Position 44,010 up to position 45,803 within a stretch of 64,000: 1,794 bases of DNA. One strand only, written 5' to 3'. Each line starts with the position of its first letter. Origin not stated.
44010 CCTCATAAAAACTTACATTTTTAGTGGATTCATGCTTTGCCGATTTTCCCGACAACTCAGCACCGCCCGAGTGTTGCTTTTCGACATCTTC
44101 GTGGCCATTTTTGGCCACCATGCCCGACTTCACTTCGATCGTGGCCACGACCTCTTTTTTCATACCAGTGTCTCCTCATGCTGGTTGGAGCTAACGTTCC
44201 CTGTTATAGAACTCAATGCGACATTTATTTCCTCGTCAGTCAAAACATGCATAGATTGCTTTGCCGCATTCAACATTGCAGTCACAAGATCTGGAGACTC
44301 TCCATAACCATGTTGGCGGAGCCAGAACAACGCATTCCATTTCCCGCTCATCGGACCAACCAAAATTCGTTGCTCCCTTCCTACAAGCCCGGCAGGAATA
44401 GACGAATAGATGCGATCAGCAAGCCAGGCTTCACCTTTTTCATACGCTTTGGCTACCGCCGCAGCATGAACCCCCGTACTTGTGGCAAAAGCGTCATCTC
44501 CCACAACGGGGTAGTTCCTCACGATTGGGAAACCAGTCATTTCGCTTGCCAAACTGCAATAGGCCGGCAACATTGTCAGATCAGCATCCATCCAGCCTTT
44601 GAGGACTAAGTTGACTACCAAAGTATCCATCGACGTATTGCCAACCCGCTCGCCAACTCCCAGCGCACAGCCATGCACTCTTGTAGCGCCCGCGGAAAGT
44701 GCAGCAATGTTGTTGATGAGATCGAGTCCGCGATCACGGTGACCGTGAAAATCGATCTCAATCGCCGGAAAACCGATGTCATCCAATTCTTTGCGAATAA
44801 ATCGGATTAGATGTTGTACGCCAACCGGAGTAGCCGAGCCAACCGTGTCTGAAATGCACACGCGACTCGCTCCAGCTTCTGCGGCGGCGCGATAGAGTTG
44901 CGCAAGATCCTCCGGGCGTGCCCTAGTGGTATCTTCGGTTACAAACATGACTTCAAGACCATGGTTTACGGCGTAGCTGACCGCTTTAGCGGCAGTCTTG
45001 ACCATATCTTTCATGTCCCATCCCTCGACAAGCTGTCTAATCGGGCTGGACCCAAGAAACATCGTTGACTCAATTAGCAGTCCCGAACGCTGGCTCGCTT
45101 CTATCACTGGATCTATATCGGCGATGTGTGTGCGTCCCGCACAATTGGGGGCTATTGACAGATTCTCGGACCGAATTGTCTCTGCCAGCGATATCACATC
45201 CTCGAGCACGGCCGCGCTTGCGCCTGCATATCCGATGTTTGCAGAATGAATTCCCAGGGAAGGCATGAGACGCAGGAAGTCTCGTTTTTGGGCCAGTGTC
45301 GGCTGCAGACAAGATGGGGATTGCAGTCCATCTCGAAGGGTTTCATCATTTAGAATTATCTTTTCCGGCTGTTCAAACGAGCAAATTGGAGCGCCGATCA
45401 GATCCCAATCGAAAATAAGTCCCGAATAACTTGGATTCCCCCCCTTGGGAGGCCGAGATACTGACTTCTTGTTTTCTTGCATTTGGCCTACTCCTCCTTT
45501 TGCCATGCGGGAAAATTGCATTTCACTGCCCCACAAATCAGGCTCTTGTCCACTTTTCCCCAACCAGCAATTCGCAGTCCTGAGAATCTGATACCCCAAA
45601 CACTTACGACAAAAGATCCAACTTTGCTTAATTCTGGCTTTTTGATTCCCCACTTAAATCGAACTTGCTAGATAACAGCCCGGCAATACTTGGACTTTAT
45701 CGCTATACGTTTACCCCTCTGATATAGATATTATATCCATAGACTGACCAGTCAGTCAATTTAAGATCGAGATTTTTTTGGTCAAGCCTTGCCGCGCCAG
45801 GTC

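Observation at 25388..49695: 20-gene TetR-flanked supercluster with a gene composition that matches no pathway I can name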

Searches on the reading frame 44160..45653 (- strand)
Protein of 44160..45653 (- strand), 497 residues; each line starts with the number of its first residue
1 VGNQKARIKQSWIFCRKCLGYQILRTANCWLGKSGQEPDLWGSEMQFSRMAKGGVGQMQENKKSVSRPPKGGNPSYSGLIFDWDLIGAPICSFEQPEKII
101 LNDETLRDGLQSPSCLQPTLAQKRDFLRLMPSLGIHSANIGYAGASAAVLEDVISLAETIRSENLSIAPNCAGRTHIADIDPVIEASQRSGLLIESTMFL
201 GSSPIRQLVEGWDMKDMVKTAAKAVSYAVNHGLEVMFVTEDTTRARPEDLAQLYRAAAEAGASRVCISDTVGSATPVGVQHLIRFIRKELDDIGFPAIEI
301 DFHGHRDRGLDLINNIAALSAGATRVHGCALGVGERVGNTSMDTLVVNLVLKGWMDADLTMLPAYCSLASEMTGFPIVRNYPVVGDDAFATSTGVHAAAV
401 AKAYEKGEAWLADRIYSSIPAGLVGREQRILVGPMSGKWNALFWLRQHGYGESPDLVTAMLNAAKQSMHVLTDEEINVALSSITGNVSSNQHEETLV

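Call 4: search_protein_families(library=pfam, proteins=[window:44160-45653:-])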
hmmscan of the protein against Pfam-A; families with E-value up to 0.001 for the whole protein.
window:44160-45653:- (497 aa): 1 family
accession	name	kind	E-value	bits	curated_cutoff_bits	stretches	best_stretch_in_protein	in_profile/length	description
PF00682.25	HMGL-like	-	1.1e-40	140.1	29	1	99-355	2-245/260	HMGL-like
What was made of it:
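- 44160..45482 (-): LeuA/homocitrate-synthase-like Claisen condensing enzyme (HMGL-like, no LeuA_dimer domain). Proposed arylpyruvate + acetyl-CoA to 2-benzylmalate synthase. PF00682 only (call 4).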

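Call 10: search_protein_families(library=ncbifam, proteins=[window:44160-45653:-], max_evalue=0.00001)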
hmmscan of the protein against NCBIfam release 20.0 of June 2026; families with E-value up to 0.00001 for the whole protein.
window:44160-45653:- (497 aa): 19 families
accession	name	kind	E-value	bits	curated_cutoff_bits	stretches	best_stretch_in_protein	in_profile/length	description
NF002085.0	PRK00915.1-2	subfamily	8.1e-57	193.1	517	1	93-494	8-390/504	2-isopropylmalate synthase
TIGR02090.1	LEU1_arch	subfamily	2.8e-50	171.4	484.75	1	101-466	3-346/363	isopropylmalate/citramalate/homocitrate synthases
TIGR02146.1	LysS_fung_arch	equivalog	9.4e-49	166.5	413.55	1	103-441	3-319/344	homocitrate synthase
TIGR02660.1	nifV_homocitr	equivalog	8.7e-48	163.4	462.9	1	98-467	1-348/365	homocitrate synthase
NF002086.0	PRK00915.1-3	equivalog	1.1e-46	159.4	532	1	95-479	3-373/516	2-isopropylmalate synthase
NF041069.1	IPMS_Sufob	equivalog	1.3e-43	149.7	600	1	102-466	4-348/371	isopropylmalate synthase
TIGR00973.1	leuA_bact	equivalog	5.8e-43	147.1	598.7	1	98-414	1-315/494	2-isopropylmalate synthase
NF002087.0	PRK00915.1-4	equivalog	2.2e-41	142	729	1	95-482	3-377/516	2-isopropylmalate synthase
NF002088.0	PRK00915.1-5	equivalog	6.7e-41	140.3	697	1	98-465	3-360/514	2-isopropylmalate synthase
NF002084.0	PRK00915.1-1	equivalog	7.3e-36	123.8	748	1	97-408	3-312/523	2-isopropylmalate synthase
TIGR00977.1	citramal_synth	equivalog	1.7e-32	112.4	450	1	98-450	1-346/526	citramalate synthase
NF042434.1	IPMS_Lepto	equivalog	6.8e-27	94.4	500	1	95-466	2-368/374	2-isopropylmalate synthase LeuA2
NF042433.1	CitmalDyn_Leptosp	equivalog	1.1e-22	80.3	950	1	97-488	6-388/514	(R)-citramalate synthase CimA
NF006049.0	PRK08195.1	subfamily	9.6e-20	70.9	229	1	221-355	121-251/344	4-hyroxy-2-oxovalerate/4-hydroxy-2-oxopentanoic acid aldolase,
NF002991.1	PRK03739.1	subfamily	1.3e-18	67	455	1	267-409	206-347/550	2-isopropylmalate synthase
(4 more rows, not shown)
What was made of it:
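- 44160..45482 (-): Below all NCBIfam cutoffs (193 against 517, call 10).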

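Call 21: find_homologous_proteins(query=window:44160-45482:-, max_evalue=1e-30)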
Query window:44160-45482:- (440 aa): 8000 proteins with E <= 1e-30 among 8000 candidates; the best 120 are listed.
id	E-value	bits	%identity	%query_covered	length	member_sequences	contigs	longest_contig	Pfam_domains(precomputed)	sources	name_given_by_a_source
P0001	2.3e-292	987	100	100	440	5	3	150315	PF00682.26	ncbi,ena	-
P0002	1.2e-282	955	96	100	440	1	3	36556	PF00682.26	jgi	-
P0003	1.6e-282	954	96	100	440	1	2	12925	PF00682.26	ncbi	-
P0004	1.6e-282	954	96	100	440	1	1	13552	PF00682.26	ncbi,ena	-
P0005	1.2e-263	892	89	100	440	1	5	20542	PF00682.26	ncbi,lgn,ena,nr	ncbi:MAG: LeuA family protein [Actinomycetota bacterium]|nr:LeuA family protein [Actinomycetota bact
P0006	8.1e-238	807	81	100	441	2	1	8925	PF00682.26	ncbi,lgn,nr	ncbi:MAG: 2-isopropylmalate synthase [Actinomycetota bacterium]|nr:MAG: 2-isopropylmalate synthase [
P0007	1.2e-235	800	81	100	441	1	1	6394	PF00682.26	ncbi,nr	ncbi:MAG: 2-isopropylmalate synthase [Acidimicrobiaceae bacterium]|nr:2-isopropylmalate synthase [Ac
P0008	1.4e-228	777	78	100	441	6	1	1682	PF00682.26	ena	-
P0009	8.7e-226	767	76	99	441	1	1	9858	PF00682.26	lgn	-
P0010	9.9e-219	744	74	100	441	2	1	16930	PF00682.26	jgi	-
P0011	2.1e-215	733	72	100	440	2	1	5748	PF00682.26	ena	-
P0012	5.5e-211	719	72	99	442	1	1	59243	PF00682.26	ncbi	ncbi:MAG: LeuA family protein [Acidimicrobiales bacterium]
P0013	2.0e-210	717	74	96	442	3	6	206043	PF00682.26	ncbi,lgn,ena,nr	ncbi:MAG: LeuA family protein [Actinobacteria bacterium]|nr:LeuA family protein [Actinomycetota bact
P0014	5.0e-179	613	65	94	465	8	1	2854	PF00682.26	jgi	jgi:2-isopropylmalate synthase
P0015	6.3e-177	607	66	92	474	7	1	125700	PF00682.26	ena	-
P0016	8.6e-177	606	65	94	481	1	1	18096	PF00682.26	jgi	jgi:2-isopropylmalate synthase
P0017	9.8e-177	606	64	94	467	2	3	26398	PF00682.26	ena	-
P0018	6.8e-176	603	66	92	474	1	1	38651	PF00682.26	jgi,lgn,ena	-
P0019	7.2e-176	603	65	94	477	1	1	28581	PF00682.26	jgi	jgi:2-isopropylmalate synthase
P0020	9.6e-176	603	65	93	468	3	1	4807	PF00682.26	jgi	jgi:2-isopropylmalate synthase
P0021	1.0e-175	603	66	92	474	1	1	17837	PF00682.26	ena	-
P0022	1.2e-175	602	64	95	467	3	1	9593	PF00682.26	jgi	jgi:2-isopropylmalate synthase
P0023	1.3e-175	602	66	92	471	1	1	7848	PF00682.26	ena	-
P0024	1.4e-175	602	66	92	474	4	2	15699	PF00682.26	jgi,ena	-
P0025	1.7e-175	602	64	94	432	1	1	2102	PF00682.26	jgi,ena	jgi:2-isopropylmalate synthase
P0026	1.8e-175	602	66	90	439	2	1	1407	PF00682.26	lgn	-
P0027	1.9e-175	602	65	93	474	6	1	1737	PF00682.26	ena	-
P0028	3.4e-175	601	63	94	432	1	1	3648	PF00682.26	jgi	jgi:2-isopropylmalate synthase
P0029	1.3e-174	599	66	90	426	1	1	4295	PF00682.26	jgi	jgi:2-isopropylmalate synthase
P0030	1.7e-174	599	65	92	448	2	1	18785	PF00682.26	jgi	jgi:2-isopropylmalate synthase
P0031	2.4e-174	598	63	94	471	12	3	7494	PF00682.26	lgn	-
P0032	2.7e-174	598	66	91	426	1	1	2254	PF00682.26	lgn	-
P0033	4.1e-174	597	64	93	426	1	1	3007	PF00682.26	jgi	jgi:2-isopropylmalate synthase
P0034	1.5e-173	595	63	94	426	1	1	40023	PF00682.26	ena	-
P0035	1.9e-173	595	63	96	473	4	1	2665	PF00682.26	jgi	jgi:2-isopropylmalate synthase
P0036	2.0e-173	595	65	90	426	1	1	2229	PF00682.26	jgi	jgi:2-isopropylmalate synthase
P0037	2.3e-173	595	65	90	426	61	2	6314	PF00682.26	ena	-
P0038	3.9e-173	594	65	90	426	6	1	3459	PF00682.26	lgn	-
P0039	4.5e-173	594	65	90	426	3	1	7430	PF00682.26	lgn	-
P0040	4.6e-173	594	64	93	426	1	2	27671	PF00682.26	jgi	-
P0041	4.9e-173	594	63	92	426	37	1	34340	PF00682.26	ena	-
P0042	6.8e-173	593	65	92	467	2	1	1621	PF00682.26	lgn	-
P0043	7.2e-173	593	64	94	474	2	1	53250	PF00682.26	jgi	jgi:2-isopropylmalate synthase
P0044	8.6e-173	593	64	94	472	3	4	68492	PF00682.26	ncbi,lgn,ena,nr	ncbi:MAG: 2-isopropylmalate synthase [Actinomycetota bacterium]|nr:2-isopropylmalate synthase [Actin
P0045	9.1e-173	593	64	92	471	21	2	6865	PF00682.26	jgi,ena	jgi:2-isopropylmalate synthase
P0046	9.5e-173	593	64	93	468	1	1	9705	PF00682.26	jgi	jgi:isopropylmalate/homocitrate/citramalate synthase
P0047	1.4e-172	592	65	90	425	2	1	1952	PF00682.26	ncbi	-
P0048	2.2e-172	592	65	93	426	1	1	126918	PF00682.26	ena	-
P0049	2.9e-172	591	62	96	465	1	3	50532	PF00682.26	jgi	jgi:2-isopropylmalate synthase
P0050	3.0e-172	591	64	94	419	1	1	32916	PF00682.26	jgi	jgi:2-isopropylmalate synthase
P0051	3.3e-172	591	65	90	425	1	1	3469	PF00682.26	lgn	-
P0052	4.4e-172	591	65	90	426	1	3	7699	PF00682.26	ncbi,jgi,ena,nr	ncbi:MAG TPA: LeuA family protein [Ktedonobacteraceae bacterium]|nr:LeuA family protein [Ktedonobact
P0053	5.1e-172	590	65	90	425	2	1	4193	PF00682.26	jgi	jgi:2-isopropylmalate synthase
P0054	5.4e-172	590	65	90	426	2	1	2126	PF00682.26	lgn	-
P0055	6.3e-172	590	64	92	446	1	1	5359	PF00682.26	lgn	-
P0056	6.9e-172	590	65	90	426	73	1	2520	PF00682.26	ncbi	-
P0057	7.4e-172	590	64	92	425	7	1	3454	PF00682.26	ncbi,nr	ncbi:MAG TPA: LeuA family protein [Ktedonobacteraceae bacterium]|nr:LeuA family protein [Ktedonobact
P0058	8.4e-172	590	64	92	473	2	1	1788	PF00682.26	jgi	jgi:isopropylmalate/homocitrate/citramalate synthase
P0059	1.4e-171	589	65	90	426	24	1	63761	PF00682.26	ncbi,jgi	jgi:2-isopropylmalate synthase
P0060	1.4e-171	589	63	93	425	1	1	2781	PF00682.26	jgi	jgi:2-isopropylmalate synthase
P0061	1.5e-171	589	63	94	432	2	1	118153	PF00682.26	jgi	jgi:isopropylmalate/homocitrate/citramalate synthase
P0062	1.5e-171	589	65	90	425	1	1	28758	PF00682.26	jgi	jgi:2-isopropylmalate synthase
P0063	1.5e-171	589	65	90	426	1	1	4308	PF00682.26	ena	-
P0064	1.8e-171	589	63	93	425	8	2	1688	PF00682.26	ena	-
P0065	1.8e-171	589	64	90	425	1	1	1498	PF00682.26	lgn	-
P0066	2.1e-171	588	62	95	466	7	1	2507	PF00682.26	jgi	jgi:2-isopropylmalate synthase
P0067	2.5e-171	588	63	94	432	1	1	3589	PF00682.26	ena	-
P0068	4.4e-171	587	65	90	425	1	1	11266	PF00682.26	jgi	jgi:2-isopropylmalate synthase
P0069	4.8e-171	587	63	94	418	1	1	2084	PF00682.26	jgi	jgi:2-isopropylmalate synthase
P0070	5.2e-171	587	63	93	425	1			PF00682.26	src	-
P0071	5.4e-171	587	65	90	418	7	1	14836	PF00682.26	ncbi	-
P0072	6.5e-171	587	63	94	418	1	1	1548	PF00682.26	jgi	-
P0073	1.2e-170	586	64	91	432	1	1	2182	PF00682.26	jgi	-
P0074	1.2e-170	586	63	93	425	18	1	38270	PF00682.26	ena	-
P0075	1.2e-170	586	63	94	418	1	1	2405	PF00682.26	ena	-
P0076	1.4e-170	586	64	91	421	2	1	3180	PF00682.26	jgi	jgi:isopropylmalate/homocitrate/citramalate synthase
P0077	1.5e-170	586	64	90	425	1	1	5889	PF00682.26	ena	-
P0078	2.1e-170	585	63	93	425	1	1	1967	PF00682.26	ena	-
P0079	2.3e-170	585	64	91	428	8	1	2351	PF00682.26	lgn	-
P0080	2.9e-170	585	63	95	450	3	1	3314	PF00682.26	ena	-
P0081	3.0e-170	585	62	94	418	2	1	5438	PF00682.26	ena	-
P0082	3.5e-170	584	65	90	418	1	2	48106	PF00682.26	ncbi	-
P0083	3.8e-170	584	63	91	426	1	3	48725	PF00682.26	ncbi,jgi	jgi:2-isopropylmalate synthase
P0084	4.0e-170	584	63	94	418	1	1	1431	PF00682.26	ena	-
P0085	4.2e-170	584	63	94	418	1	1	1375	PF00682.26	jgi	-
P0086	4.7e-170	584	62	96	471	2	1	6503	PF00682.26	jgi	jgi:isopropylmalate/homocitrate/citramalate synthase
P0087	5.4e-170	584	62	94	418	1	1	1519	PF00682.26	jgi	-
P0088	6.2e-170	583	64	90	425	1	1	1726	PF00682.26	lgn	-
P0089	7.2e-170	583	63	92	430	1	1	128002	PF00682.26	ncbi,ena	-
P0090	7.8e-170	583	65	90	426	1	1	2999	PF00682.26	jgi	jgi:isopropylmalate/homocitrate/citramalate synthase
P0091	8.0e-170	583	65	90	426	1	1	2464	PF00682.26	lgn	-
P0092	1.2e-169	583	62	94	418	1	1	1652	PF00682.26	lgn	-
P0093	1.3e-169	582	64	90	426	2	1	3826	PF00682.26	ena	-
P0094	1.4e-169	582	63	94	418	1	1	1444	PF00682.26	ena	-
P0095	1.5e-169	582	65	90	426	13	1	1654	PF00682.26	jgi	jgi:2-isopropylmalate synthase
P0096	1.6e-169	582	63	94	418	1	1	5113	PF00682.26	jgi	jgi:2-isopropylmalate synthase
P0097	1.7e-169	582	63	94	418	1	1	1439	PF00682.26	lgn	-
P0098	1.7e-169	582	64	90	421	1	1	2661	PF00682.26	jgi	-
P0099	1.8e-169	582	64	90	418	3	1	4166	PF00682.26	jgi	jgi:2-isopropylmalate synthase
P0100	2.8e-169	581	62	95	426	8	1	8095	PF00682.26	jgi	jgi:2-isopropylmalate synthase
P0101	2.9e-169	581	64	90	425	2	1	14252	PF00682.26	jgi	jgi:2-isopropylmalate synthase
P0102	4.6e-169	581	63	92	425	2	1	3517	PF00682.26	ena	-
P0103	4.6e-169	581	64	90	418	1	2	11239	PF00682.26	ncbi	-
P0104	5.5e-169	580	63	94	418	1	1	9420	PF00682.26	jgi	jgi:isopropylmalate/homocitrate/citramalate synthase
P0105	1.2e-168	579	63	92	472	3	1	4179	PF00682.26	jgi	jgi:2-isopropylmalate synthase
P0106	1.2e-168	579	64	91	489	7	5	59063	PF00682.26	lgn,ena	-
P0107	1.9e-168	579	64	90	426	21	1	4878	PF00682.26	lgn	-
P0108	4.5e-168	577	64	90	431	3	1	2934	PF00682.26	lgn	-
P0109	5.3e-168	577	63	91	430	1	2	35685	PF00682.26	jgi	-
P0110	2.8e-167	575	63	92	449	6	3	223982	PF00682.26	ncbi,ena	-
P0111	2.4e-166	572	62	96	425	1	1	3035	PF00682.26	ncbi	-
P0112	1.4e-165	569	62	93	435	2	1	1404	PF00682.26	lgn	-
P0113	2.2e-165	569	64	91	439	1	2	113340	PF00682.26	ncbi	ncbi:MAG: LeuA family protein [Acidimicrobiales bacterium]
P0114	4.8e-165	567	59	100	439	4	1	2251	PF00682.26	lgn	-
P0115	4.2e-162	558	61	93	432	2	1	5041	PF00682.26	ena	-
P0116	1.6e-161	556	60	94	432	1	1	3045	PF00682.26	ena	-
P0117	1.9e-161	556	61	92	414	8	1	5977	PF00682.26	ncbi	-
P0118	3.0e-161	555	62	90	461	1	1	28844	PF00682.26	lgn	-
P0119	5.6e-161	554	60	95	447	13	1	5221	PF00682.26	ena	-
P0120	1.6e-160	552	60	92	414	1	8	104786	PF00682.26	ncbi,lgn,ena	-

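Call 22: find_encoding_contigs(protein=P0059, flank=10000, max_places=2)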
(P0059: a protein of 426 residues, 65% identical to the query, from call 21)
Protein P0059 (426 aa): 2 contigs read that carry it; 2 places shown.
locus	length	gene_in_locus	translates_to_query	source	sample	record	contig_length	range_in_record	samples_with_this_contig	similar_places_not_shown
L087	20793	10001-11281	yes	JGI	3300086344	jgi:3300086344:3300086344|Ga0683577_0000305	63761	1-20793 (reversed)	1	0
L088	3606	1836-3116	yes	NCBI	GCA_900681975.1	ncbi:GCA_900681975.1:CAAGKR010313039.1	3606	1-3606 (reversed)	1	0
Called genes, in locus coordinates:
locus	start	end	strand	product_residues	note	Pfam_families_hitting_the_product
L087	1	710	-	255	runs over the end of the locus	PF13489:Methyltransf_23 (weak), PF13847:Methyltransf_31 (weak), PF08241:Methyltransf_11, PF08242:Methyltransf_12 (weak), PF13649:Methyltransf_25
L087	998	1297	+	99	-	-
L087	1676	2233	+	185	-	PF02826:2-Hacid_dh_C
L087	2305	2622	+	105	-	-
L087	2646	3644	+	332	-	PF00282:Pyridoxal_deC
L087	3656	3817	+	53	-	-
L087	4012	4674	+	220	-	PF03070:TENA_THI-4, PF14518:Haem_oxygenas_2 (weak)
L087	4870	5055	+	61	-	-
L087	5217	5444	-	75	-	-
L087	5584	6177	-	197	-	-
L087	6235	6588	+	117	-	-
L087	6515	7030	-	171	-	-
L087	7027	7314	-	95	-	-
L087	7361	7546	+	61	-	-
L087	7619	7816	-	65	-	-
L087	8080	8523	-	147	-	-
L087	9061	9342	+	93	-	-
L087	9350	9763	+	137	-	PF13091:PLDc_2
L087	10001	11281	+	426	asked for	PF00682:HMGL-like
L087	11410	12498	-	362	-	PF01717:Meth_synt_2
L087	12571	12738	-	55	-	-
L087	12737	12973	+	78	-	-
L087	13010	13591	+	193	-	-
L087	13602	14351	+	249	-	PF00501:AMP-binding, PF14535:AMP-binding_C_2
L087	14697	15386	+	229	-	PF00857:Isochorismatase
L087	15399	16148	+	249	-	PF00106:adh_short, PF08659:KR, PF13561:adh_short_C2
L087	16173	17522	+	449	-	PF16952:Gln-synt_N_2, PF00120:Gln-synt_C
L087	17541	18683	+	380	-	PF04909:Amidohydro_2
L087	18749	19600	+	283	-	PF13230:GATase_4, PF13522:GATase_6 (weak)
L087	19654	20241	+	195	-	PF00392:GntR, PF07729:FCD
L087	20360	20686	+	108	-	PF12323:HTH_OrfB_IS605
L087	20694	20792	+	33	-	?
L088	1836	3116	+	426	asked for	PF00682:HMGL-like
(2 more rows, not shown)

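Call 23: find_encoding_contigs(protein=P0110, flank=10000, max_places=2)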
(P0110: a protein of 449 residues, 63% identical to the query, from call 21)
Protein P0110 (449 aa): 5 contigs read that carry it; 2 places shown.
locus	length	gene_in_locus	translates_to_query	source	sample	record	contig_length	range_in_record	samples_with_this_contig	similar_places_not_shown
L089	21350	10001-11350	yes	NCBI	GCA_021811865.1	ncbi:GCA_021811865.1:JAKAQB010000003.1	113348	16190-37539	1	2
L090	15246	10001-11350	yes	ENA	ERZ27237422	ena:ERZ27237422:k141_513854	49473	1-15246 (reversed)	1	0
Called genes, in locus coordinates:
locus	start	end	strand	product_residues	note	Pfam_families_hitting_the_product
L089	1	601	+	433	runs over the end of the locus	PF00330:Aconitase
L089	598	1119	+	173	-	PF00694:Aconitase_C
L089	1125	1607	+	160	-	PF00111:Fer2, PF13085:Fer2_3 (faint), PF01799:Fer2_2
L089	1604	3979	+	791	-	PF01315:Ald_Xan_dh_C, PF02738:MoCoBD_1, PF20256:MoCoBD_2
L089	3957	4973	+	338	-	PF00941:FAD_binding_5, PF03450:CO_deh_flav_C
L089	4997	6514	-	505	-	PF00501:AMP-binding, PF13193:AMP-binding_C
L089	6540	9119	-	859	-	PF00583:Acetyltransf_1, PF13302:Acetyltransf_3, PF13508:Acetyltransf_7, PF13673:Acetyltransf_10 (weak), PF02629:CoA_binding, PF13380:CoA_binding_2, PF13607:Succ_CoA_lig, PF13549:ATP-grasp_5, +1 more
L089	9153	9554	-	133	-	PF00582:Usp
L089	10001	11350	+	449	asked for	PF00682:HMGL-like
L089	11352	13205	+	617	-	PF01855:POR_N, PF02779:Transket_pyr (faint), PF02775:TPP_enzyme_C, PF00037:Fer4 (faint), PF13237:Fer4_10 (faint)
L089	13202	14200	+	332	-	PF01558:POR, PF14697:Fer4_21 (faint), PF00037:Fer4 (faint), PF12797:Fer4_2 (faint), PF12838:Fer4_7 (weak)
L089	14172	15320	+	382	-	PF01855:POR_N, PF02780:Transketolase_C (weak), PF17147:PFOR_II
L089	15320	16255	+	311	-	PF02775:TPP_enzyme_C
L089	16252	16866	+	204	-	PF01558:POR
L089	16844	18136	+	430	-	PF02515:CoA_transf_3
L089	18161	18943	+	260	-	PF00378:ECH_1, PF16113:ECH_2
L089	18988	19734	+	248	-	PF00106:adh_short, PF08659:KR, PF13561:adh_short_C2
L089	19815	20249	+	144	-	PF12172:zf-ChsH2 (weak), PF01796:OB_ChsH2_C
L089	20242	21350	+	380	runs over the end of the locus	PF00108:Thiolase_N, PF02803:Thiolase_C (weak), PF22691:Thiolase_C_1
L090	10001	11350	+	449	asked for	PF00682:HMGL-like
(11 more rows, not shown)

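Call 31: find_encoding_contigs(protein=P0013, flank=10000, max_places=1)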
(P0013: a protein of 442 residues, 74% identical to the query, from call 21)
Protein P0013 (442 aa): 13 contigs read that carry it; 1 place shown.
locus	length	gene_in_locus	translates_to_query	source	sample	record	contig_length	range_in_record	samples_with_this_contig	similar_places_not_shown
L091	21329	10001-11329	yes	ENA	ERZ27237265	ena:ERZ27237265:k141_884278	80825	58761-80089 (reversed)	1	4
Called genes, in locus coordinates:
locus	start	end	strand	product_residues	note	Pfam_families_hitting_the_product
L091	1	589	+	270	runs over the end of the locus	PF01869:BcrAD_BadFG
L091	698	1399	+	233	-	PF00440:TetR_N, PF17932:TetR_C_24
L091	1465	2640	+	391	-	PF02771:Acyl-CoA_dh_N, PF02770:Acyl-CoA_dh_M, PF00441:Acyl-CoA_dh_1, PF08028:Acyl-CoA_dh_2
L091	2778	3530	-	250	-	PF00106:adh_short, PF08659:KR, PF13561:adh_short_C2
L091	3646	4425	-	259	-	PF01144:CoA_trans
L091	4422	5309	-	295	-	PF01144:CoA_trans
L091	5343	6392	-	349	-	PF00378:ECH_1, PF16113:ECH_2, PF24463:DUF7577 (weak)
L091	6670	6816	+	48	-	-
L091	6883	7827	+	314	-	PF04909:Amidohydro_2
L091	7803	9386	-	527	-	PF00501:AMP-binding, PF13193:AMP-binding_C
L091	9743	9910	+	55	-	-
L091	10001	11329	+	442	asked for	PF00682:HMGL-like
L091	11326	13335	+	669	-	PF01855:POR_N, PF02775:TPP_enzyme_C, PF13237:Fer4_10 (faint), PF00037:Fer4 (weak)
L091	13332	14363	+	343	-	PF01558:POR, PF13484:Fer4_16 (faint), PF14697:Fer4_21 (faint), PF12797:Fer4_2 (faint), PF13237:Fer4_10 (weak), PF12838:Fer4_7, PF13187:Fer4_9 (weak), PF00037:Fer4 (weak), +2 more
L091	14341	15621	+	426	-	PF01855:POR_N, PF02780:Transketolase_C (weak), PF17147:PFOR_II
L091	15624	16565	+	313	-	PF02775:TPP_enzyme_C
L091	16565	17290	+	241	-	PF01558:POR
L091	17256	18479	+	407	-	PF02515:CoA_transf_3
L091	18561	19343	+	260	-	PF00378:ECH_1, PF16113:ECH_2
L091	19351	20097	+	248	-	PF00106:adh_short, PF08659:KR, PF13561:adh_short_C2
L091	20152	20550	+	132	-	PF12172:zf-ChsH2, PF01796:OB_ChsH2_C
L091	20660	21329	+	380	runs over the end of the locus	PF00108:Thiolase_N, PF02803:Thiolase_C, PF22691:Thiolase_C_1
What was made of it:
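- L091 has an ACAD in a separate neighbouring gene group upstream (call 31).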
